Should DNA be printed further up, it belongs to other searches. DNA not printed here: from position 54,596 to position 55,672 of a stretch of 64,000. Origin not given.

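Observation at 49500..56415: Conservation is centred on the divergent promoters, not on genes: conserved 5' halves, diverged facing 3' halves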

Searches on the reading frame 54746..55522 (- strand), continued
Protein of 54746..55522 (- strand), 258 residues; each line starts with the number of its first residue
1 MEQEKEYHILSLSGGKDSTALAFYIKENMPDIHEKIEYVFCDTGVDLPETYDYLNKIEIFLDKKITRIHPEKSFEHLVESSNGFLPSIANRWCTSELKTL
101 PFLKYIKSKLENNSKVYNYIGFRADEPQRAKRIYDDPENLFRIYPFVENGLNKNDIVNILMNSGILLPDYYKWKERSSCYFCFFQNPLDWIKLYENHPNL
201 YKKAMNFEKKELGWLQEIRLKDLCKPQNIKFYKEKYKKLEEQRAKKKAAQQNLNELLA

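Call 68: search_protein_families(library=padloc, proteins=[L081:5574-6497:+, L081:6499-10008:+, L081:10001-10798:+, L081:10824-12971:+, L049:4393-5535:+, L049:5631-6563:+, L049:6573-9986:+, L049:10001-10801:+, L049:10802-12247:-], max_evalue=0.00001)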
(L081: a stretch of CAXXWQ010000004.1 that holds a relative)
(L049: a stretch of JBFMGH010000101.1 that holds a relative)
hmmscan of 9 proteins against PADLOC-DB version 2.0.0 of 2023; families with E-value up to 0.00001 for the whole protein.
L081:5574-6497:+ (307 aa): 10 families
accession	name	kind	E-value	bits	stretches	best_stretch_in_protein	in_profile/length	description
PDLC02768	SspB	-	3.3e-116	385.7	1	11-303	2-295/295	SspB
PDLC02769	SspB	-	1.5e-82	275.2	1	12-286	3-278/282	SspB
PDLC02766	SspB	-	9.9e-65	216.7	1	12-286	3-281/285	SspB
PDLC02760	SspB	-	2.7e-52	176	1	12-284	4-267/269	SspB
PDLC02764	SspB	-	2.9e-46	156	1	12-284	1-267/276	SspB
PDLC02765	SspB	-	1.1e-37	128.7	1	12-286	4-284/292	SspB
PDLC02762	SspB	-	7.6e-32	108.8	1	12-281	3-272/293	SspB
PDLC02763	SspB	-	2e-18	65.1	1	8-300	3-275/279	SspB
PDLC02761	SspB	-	7.6e-14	49.7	1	92-285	112-318/340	SspB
PDLC02767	SspB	-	4e-12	44.4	1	12-266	8-274/295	SspB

L081:6499-10008:+ (1169 aa): 15 families
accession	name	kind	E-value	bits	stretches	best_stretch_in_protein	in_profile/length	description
PDLC02781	SspC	-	0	1312.3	1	16-1126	2-1104/1104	SspC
PDLC02779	SspC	-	1.7e-281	934.7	1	10-1078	1-1054/1054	SspC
PDLC02775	SspC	-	8.6e-246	816.4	1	4-1079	3-1063/1064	SspC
PDLC02778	SspC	-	1.5e-208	693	1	14-1078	1-1050/1053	SspC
PDLC02780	SspC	-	1e-194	647.5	1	4-1080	1-1028/1045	SspC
PDLC02771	SspC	-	5.4e-189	628.3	4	365-753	430-815/828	SspC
PDLC02774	SspC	-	9.4e-161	534.8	1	15-1089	2-1042/1065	SspC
PDLC02776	SspC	-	2.5e-149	497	1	184-1125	114-1037/1039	SspC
PDLC02478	BrxC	-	3.7e-133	443.4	1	9-1077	5-1063/1108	BrxC-PglY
PDLC02770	SspC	-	3.6e-126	420.7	2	165-1078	136-1040/1047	SspC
PDLC02773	SspC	-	4.2e-118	393.8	1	30-1072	13-1011/1011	SspC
PDLC02777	SspC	-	2.2e-113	378.4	1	15-1124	1-1093/1097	SspC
PDLC02772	SspC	-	9.2e-80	266.9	1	39-1081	35-1071/1123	SspC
PDLC02480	BrxC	-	2.3e-08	29.8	0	318-436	361-472/1389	BrxC-PglY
PDLC02485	BrxC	-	2.4e-08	30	1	172-399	225-444/1376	BrxC-PglY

L081:10001-10798:+ (265 aa): 4 families
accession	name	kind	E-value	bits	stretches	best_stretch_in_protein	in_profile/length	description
PDLC02782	SspD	-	1.9e-111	370.2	1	7-264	1-276/277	SspD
PDLC02510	BrxP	-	1.1e-08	31.8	1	8-102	135-232/779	BrxP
PDLC02662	DndC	-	2.6e-07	28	0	82-104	123-145/481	DndC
PDLC02661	DndC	-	1.4e-06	25.6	0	82-105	119-142/468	DndC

L081:10824-12971:+ (715 aa): 10 families
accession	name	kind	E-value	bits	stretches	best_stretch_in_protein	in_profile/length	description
PDLC02707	PbeA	-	2.3e-190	632.5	1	21-696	11-665/672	PbeA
PDLC02704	PbeA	-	6e-160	532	1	29-696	18-678/682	PbeA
PDLC02706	PbeA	-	2.7e-113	378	1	37-697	19-709/722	PbeA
PDLC02703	PbeA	-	5.1e-66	221.6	1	29-664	18-617/626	PbeA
PDLC02705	PbeA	-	3.2e-45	152.5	1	29-666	18-638/691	PbeA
PDLC03658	mREase_IV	-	2.3e-12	43.5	1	380-661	312-558/953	Type IV methyl-directed restriction enzyme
PDLC01439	typeIV_DinG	-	5.9e-08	29.8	0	374-416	156-197/575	CAS-IV-A; associated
PDLC03042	REase_I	-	3.9e-07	25.8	0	579-662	762-846/1170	Type I restriction enzyme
PDLC03597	REase_MTase_IIG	-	5.6e-07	25.5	0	279-340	169-234/1646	Type IIG restriction enzyme-methyltransferase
PDLC01763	Cas3b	-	8.3e-07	26.1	1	297-344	267-314/762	-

L049:4393-5535:+ (380 aa): 2 families
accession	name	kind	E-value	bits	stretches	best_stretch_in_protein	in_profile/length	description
PDLC02759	SspA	-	5.3e-128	425.5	1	3-373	1-370/374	SspA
PDLC02657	DndA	-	5.1e-127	422.2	1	3-369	2-368/372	DndA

L049:5631-6563:+ (310 aa): 10 families
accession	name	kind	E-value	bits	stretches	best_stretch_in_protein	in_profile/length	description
PDLC02769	SspB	-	9.3e-101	334.9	1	9-293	2-280/282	SspB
PDLC02768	SspB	-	1.3e-87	291.9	1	9-306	2-295/295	SspB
PDLC02766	SspB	-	3.1e-86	287.3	1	9-293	2-283/285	SspB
PDLC02760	SspB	-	1e-58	197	1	8-290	2-268/269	SspB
PDLC02764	SspB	-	2.8e-57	192.2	1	10-291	1-269/276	SspB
PDLC02762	SspB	-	1.5e-42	143.9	1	9-306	2-291/293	SspB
PDLC02765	SspB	-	1.7e-39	134.6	1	9-295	3-288/292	SspB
PDLC02763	SspB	-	5.4e-37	126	1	7-302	4-274/279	SspB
PDLC02767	SspB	-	1.4e-33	114.9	1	7-289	5-293/295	SspB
PDLC02761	SspB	-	4.3e-30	103.2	1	87-292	102-320/340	SspB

L049:6573-9986:+ (1137 aa): 13 families
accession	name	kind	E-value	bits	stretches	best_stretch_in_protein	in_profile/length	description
PDLC02779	SspC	-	2.6e-268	891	1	16-1058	1-1052/1054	SspC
PDLC02781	SspC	-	6.7e-242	803.6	1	22-1109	2-1100/1104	SspC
PDLC02778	SspC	-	3.2e-222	738.3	1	20-1058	1-1048/1053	SspC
PDLC02775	SspC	-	3.8e-217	721.5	1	11-1058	4-1060/1064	SspC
PDLC02780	SspC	-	1.7e-210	699.7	1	10-1067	1-1033/1045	SspC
PDLC02774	SspC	-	1.1e-191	637.2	1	21-1095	2-1059/1065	SspC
PDLC02776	SspC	-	3.6e-147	489.8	1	39-1113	9-1038/1039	SspC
PDLC02770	SspC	-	1.2e-139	465.3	1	15-1060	1-1040/1047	SspC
PDLC02777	SspC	-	1.5e-136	455.1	1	22-1089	2-1072/1097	SspC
PDLC02773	SspC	-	1.9e-135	451.2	1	187-1048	151-1005/1011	SspC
PDLC02478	BrxC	-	1.2e-132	441.7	1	19-1042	9-1046/1108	BrxC-PglY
PDLC02772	SspC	-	1.9e-96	322.2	1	12-1114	3-1121/1123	SspC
PDLC02771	SspC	-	5.5e-72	241.2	2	372-746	451-819/828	SspC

L049:10001-10801:+ (266 aa): 2 families
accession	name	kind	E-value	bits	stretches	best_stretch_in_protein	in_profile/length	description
PDLC02782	SspD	-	6.7e-111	368.4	1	7-265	1-276/277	SspD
PDLC02510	BrxP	-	9.2e-11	38.7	1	9-176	136-318/779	BrxP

L049:10802-12247:- (481 aa): 5 families
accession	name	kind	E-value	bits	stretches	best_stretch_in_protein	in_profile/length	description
PDLC02507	BrxL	-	1.2e-137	457.7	1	3-468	13-472/482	BrxL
PDLC02505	BrxL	-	1.1e-99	332.6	1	2-471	2-476/482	BrxL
PDLC02506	BrxL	-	1.8e-92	308.8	1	5-456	9-456/680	BrxL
PDLC02508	BrxL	-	1.2e-91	306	1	2-466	2-461/698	BrxL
PDLC02509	BrxL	-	1.1e-60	203.7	2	152-437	198-484/535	BrxL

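Call 76: predict_structure(alignment_id=A2)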
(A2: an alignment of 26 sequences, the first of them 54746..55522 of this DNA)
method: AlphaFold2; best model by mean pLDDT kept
length: 258 residues; sequences in the alignment: 26
mean_pLDDT: 92.7   pTM: 0.87
mean pLDDT of the five models: 92.7, 92.2, 91.3, 90.6, 89.7
residues with pLDDT >= 90: 199; 70-90: 55; 50-70: 4; < 50: 0
segments of 3 or more residues with pLDDT < 50: none
pLDDT, mean of each block of 10 residues (from residue 1): 86 95 98 98 94 98 98 93 86 90 95 93 94 84 97 97 96 85 89 96 90 88 98 97 93 78
secondary structure, 60 per line:
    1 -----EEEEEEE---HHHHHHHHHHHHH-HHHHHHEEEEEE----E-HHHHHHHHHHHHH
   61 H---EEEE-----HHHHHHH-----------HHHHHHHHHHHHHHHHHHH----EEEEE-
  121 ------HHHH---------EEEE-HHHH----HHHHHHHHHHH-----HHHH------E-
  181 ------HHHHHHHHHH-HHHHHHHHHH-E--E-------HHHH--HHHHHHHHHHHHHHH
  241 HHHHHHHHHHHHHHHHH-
elements in order: E6-12 H16-28 H30-35 E36-41 H48-61 E65-68 H74-80 H92-110 E115-119 H127-130 E140-143 H145-148 H153-163 H169-172 H187-196 H198-207 H220-223 H226-257

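Call 78: fold_search(model_id=the predicted structure, library=pdb)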
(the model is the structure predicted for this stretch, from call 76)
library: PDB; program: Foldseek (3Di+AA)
matches with E <= 10: 1235; with E <= 0.001: 71
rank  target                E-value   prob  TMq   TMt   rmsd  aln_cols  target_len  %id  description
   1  1sur                  1.8e-06  1.00  0.48  0.56   4.0       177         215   16  PHOSPHO-ADENYLYL-SULFATE REDUCTASE (released 1999-05-11)
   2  6vpu_H                2.1e-06  1.00  0.49  0.55   7.6       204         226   17  1.90 Angstrom Resolution Crystal Structure Phosphoadenosine Phosphosulfate Reductase (CysH) from Vibrio vulnificus (released 2021-02-10)
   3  6vpu_F                2.6e-06  1.00  0.48  0.53   4.6       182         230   18  1.90 Angstrom Resolution Crystal Structure Phosphoadenosine Phosphosulfate Reductase (CysH) from Vibrio vulnificus (released 2021-02-10)
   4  6vpu_A                2.9e-06  1.00  0.47  0.54   4.1       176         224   19  1.90 Angstrom Resolution Crystal Structure Phosphoadenosine Phosphosulfate Reductase (CysH) from Vibrio vulnificus (released 2021-02-10)
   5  6vpu_C                3.7e-06  1.00  0.46  0.55   4.3       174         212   18  1.90 Angstrom Resolution Crystal Structure Phosphoadenosine Phosphosulfate Reductase (CysH) from Vibrio vulnificus (released 2021-02-10)
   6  6vpu_E                3.7e-06  1.00  0.48  0.55   4.5       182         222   18  1.90 Angstrom Resolution Crystal Structure Phosphoadenosine Phosphosulfate Reductase (CysH) from Vibrio vulnificus (released 2021-02-10)
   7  6vpu_B                4.2e-06  1.00  0.46  0.51   4.4       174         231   18  1.90 Angstrom Resolution Crystal Structure Phosphoadenosine Phosphosulfate Reductase (CysH) from Vibrio vulnificus (released 2021-02-10)
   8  2goy_A                5.1e-06  1.00  0.51  0.58   3.6       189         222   15  Crystal structure of assimilatory adenosine 5'-phosphosulfate reductase with bound APS (released 2006-09-19)
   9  6vpu_G                5.7e-06  1.00  0.47  0.53   4.5       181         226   17  1.90 Angstrom Resolution Crystal Structure Phosphoadenosine Phosphosulfate Reductase (CysH) from Vibrio vulnificus (released 2021-02-10)
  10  7rge                  5.7e-06  1.00  0.46  0.57   5.1       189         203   14  Crystal structure of phosphoadenylyl-sulfate (PAPS) reductase from Candida auris, phosphate complex (released 2021-07-28)
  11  7sbc_A                6.5e-06  1.00  0.45  0.25   5.3       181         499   15  Crystal structure of a GMP synthase from Acinetobacter baumannii AB5075-UW (released 2021-10-06)
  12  4bwv_A                6.9e-06  1.00  0.45  0.50   5.3       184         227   17  Structure of Adenosine 5-prime-phosphosulfate Reductase apr-b from Physcomitrella Patens (released 2013-11-27)
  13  6vpu_D                8.3e-06  1.00  0.47  0.52   4.2       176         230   19  1.90 Angstrom Resolution Crystal Structure Phosphoadenosine Phosphosulfate Reductase (CysH) from Vibrio vulnificus (released 2021-02-10)
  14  2goy_B                8.3e-06  1.00  0.51  0.58   3.7       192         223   18  Crystal structure of assimilatory adenosine 5'-phosphosulfate reductase with bound APS (released 2006-09-19)
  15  2oq2_B                9.4e-06  1.00  0.48  0.49   4.7       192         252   14  Crystal structure of yeast PAPS reductase with PAP, a product complex (released 2008-01-15)
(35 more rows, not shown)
